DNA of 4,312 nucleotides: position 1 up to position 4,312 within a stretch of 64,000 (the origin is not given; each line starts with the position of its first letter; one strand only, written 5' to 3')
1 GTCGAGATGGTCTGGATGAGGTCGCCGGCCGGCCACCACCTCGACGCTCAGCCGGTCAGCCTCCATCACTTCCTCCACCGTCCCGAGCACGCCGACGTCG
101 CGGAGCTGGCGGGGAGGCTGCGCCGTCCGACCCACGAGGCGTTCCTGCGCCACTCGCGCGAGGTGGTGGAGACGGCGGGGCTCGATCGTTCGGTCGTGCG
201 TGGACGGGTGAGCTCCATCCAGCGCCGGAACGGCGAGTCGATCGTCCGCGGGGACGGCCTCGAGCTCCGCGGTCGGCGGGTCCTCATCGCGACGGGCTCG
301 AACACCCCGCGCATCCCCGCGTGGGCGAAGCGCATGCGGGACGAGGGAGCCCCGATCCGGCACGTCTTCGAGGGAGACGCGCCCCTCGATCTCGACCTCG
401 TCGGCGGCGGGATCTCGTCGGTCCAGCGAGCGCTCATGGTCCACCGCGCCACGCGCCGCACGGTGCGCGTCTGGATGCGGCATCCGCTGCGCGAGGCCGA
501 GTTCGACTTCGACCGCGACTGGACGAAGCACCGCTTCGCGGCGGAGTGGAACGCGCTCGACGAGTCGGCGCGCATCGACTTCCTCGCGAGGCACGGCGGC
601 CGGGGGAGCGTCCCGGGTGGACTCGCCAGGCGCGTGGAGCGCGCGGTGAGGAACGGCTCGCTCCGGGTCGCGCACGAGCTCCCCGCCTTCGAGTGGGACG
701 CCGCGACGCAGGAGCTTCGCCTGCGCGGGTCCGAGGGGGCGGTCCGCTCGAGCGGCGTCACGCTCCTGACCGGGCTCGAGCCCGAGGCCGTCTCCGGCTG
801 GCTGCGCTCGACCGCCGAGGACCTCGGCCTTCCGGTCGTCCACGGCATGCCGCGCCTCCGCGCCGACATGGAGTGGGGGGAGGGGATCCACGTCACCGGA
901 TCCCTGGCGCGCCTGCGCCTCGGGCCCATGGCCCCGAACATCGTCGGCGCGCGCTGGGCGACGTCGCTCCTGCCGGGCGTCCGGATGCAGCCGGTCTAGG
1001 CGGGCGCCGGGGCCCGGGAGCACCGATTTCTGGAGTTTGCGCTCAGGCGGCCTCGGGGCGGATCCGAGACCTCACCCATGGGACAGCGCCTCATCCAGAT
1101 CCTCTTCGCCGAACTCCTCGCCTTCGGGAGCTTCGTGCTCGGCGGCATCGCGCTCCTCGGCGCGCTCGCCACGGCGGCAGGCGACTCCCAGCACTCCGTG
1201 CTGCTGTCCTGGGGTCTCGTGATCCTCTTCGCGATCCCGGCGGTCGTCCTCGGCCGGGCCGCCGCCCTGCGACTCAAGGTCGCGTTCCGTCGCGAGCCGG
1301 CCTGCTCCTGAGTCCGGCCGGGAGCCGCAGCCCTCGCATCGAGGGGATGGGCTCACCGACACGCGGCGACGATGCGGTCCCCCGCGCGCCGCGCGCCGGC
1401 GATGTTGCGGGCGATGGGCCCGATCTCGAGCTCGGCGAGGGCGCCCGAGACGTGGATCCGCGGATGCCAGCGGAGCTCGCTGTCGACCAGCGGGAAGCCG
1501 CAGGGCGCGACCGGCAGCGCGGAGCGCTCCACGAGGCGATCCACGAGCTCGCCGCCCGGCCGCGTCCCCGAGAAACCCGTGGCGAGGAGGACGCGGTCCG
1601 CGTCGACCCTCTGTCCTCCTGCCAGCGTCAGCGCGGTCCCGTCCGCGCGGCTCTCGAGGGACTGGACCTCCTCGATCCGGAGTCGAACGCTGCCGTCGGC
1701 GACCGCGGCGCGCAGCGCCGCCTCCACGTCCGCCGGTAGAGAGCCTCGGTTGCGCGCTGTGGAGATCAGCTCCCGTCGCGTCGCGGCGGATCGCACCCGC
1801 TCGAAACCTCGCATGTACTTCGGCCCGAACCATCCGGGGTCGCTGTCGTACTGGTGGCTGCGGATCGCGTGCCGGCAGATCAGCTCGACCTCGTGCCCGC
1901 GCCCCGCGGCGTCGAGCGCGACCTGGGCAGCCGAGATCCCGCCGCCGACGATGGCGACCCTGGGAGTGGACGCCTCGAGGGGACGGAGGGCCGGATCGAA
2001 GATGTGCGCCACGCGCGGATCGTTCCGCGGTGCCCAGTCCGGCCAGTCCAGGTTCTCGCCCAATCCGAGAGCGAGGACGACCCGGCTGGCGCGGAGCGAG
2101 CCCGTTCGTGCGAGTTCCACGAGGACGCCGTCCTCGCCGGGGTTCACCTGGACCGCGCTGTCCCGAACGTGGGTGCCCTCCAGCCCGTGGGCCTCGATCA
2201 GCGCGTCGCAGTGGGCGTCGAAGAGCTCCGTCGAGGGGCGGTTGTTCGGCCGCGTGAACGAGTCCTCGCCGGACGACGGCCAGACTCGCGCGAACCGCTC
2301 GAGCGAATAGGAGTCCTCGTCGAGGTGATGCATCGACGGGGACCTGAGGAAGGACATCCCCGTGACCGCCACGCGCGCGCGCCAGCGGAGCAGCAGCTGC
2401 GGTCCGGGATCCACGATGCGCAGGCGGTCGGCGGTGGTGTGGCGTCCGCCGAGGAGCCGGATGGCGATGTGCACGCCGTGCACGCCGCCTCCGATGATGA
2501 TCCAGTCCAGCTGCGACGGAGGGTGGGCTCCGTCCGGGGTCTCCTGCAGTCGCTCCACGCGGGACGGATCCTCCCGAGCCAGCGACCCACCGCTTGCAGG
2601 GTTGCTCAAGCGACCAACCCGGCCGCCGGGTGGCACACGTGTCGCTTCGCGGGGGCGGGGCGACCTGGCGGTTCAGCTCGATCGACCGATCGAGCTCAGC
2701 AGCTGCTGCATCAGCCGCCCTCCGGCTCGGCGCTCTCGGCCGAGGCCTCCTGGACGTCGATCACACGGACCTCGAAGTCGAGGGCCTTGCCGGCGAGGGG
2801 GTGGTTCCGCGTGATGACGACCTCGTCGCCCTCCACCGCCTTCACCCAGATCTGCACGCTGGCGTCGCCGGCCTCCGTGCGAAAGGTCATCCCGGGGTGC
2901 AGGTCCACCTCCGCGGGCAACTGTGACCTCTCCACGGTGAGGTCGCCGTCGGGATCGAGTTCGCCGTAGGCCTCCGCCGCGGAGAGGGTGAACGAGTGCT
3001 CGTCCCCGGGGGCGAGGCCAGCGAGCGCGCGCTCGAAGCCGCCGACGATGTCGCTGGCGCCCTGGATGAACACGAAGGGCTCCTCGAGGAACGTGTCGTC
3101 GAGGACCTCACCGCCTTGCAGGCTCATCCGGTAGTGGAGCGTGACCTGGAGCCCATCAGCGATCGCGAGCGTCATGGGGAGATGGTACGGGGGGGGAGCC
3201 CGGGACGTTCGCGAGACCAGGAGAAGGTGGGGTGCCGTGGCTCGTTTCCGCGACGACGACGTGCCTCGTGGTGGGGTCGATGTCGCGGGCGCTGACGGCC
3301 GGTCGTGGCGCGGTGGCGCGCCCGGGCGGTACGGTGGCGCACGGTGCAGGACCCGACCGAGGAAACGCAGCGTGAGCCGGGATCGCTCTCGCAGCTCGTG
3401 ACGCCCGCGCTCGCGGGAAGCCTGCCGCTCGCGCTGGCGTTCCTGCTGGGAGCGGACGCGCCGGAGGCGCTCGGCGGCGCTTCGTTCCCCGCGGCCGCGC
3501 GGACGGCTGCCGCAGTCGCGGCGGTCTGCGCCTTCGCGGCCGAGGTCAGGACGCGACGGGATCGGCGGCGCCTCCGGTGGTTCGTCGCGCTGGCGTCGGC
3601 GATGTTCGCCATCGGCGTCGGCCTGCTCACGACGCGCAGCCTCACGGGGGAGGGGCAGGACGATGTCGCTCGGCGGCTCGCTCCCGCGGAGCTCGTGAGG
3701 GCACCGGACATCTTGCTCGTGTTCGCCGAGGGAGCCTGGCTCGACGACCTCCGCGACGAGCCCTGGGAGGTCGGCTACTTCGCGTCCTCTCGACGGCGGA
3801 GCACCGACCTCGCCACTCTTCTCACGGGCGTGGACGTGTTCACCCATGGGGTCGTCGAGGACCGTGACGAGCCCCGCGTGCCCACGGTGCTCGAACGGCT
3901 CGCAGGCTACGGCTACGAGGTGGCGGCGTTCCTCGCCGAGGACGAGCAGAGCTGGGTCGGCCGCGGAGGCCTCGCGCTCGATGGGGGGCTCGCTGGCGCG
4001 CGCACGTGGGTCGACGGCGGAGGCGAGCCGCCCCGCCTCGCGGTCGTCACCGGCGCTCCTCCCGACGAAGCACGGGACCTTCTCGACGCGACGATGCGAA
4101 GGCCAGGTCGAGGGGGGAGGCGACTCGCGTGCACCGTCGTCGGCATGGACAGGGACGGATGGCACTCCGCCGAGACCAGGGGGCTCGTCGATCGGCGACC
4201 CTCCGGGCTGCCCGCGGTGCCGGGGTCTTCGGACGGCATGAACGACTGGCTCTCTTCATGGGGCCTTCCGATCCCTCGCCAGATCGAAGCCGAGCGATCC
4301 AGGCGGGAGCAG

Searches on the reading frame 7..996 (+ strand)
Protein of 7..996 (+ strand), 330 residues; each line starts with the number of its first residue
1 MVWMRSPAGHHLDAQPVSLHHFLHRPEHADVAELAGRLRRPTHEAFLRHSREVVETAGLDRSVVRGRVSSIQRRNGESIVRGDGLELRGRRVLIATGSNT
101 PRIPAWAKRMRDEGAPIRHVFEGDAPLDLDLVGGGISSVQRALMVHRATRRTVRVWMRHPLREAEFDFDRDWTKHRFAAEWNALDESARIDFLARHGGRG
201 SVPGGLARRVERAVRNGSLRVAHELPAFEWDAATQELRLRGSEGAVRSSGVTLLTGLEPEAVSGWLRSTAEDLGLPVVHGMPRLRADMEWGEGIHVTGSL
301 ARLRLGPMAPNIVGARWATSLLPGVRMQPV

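Call 74: search_protein_families(library=pfam, proteins=[window:7-996:+], max_evalue=0.01)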
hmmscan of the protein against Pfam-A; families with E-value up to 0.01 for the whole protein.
window:7-996:+ (330 aa): 1 family
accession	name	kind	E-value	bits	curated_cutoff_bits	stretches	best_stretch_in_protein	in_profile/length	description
PF13738.12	Pyr_redox_3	-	0.0067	16.1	30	0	39-178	76-219/305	Pyridine nucleotide-disulphide oxidoreductase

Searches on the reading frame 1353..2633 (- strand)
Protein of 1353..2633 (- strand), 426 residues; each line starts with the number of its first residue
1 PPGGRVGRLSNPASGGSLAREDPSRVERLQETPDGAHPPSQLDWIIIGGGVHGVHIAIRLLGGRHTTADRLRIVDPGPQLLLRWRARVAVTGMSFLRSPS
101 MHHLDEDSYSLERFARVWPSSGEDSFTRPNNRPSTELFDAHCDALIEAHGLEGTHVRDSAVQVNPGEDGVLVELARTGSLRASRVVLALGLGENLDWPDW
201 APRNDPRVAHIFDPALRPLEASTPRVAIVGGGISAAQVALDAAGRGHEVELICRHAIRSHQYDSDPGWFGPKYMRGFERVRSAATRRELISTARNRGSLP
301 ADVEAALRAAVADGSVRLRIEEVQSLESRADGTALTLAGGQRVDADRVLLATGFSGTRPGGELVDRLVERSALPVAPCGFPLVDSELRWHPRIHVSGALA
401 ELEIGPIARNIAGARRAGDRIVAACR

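Call 74: search_protein_families(library=pfam, proteins=[window:1353-2633:-], max_evalue=0.01)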
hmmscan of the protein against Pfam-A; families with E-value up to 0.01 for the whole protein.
window:1353-2633:- (426 aa): 9 families
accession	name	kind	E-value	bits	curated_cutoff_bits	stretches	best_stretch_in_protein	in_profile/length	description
PF13454.12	NAD_binding_9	-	4.8e-18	66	21.8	2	45-190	1-153/155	FAD-NAD(P)-binding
PF07992.20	Pyr_redox_2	-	1.2e-12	48.3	26.1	2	43-254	2-173/291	Pyridine nucleotide-disulphide oxidoreductase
PF01266.30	DAO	-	8e-10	39.2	27.9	1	225-273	1-50/353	FAD dependent oxidoreductase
PF13738.12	Pyr_redox_3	-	4.2e-09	36.5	30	1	162-263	106-205/305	Pyridine nucleotide-disulphide oxidoreductase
PF13434.12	Lys_Orn_oxgnase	-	1.4e-05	24.8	21.3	1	177-354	143-337/339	L-lysine 6-monooxygenase/L-ornithine 5-monooxygenase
PF00070.33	Pyr_redox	-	4e-05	24.5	22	0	225-256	1-32/82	Pyridine nucleotide-disulphide oxidoreductase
PF03486.20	HI0933_like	-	0.004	17.1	50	0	303-353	111-163/244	HI0933-like protein Rossmann domain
PF01593.30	Amino_oxidase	-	0.0083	15.9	19.8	0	306-356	209-258/443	Flavin containing amine oxidoreductase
PF05834.18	Lycopene_cycl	-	0.0099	15.4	23.4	0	43-81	1-37/380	Lycopene cyclase protein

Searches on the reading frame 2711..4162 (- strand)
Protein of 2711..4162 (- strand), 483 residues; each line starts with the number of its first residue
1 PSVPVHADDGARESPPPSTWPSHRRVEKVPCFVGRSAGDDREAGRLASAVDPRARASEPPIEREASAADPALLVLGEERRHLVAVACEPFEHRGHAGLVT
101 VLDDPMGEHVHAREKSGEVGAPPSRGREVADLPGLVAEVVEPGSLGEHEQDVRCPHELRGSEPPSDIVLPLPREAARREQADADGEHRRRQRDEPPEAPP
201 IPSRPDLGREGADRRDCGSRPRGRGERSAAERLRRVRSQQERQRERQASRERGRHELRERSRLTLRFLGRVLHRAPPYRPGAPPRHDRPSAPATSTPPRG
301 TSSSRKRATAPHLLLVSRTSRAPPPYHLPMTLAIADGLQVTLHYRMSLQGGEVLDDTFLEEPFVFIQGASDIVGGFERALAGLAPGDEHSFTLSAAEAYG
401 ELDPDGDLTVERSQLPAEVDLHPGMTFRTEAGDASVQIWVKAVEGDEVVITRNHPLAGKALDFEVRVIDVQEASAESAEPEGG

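Call 74: search_protein_families(library=pfam, proteins=[window:2711-4162:-], max_evalue=0.01)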
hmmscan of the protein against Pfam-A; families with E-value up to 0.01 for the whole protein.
window:2711-4162:- (483 aa): 1 family
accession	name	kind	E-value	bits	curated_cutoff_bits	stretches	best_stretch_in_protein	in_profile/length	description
PF00254.34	FKBP_C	-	2.4e-09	37.8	21.1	1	335-414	6-86/94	FKBP-type peptidyl-prolyl cis-trans isomerase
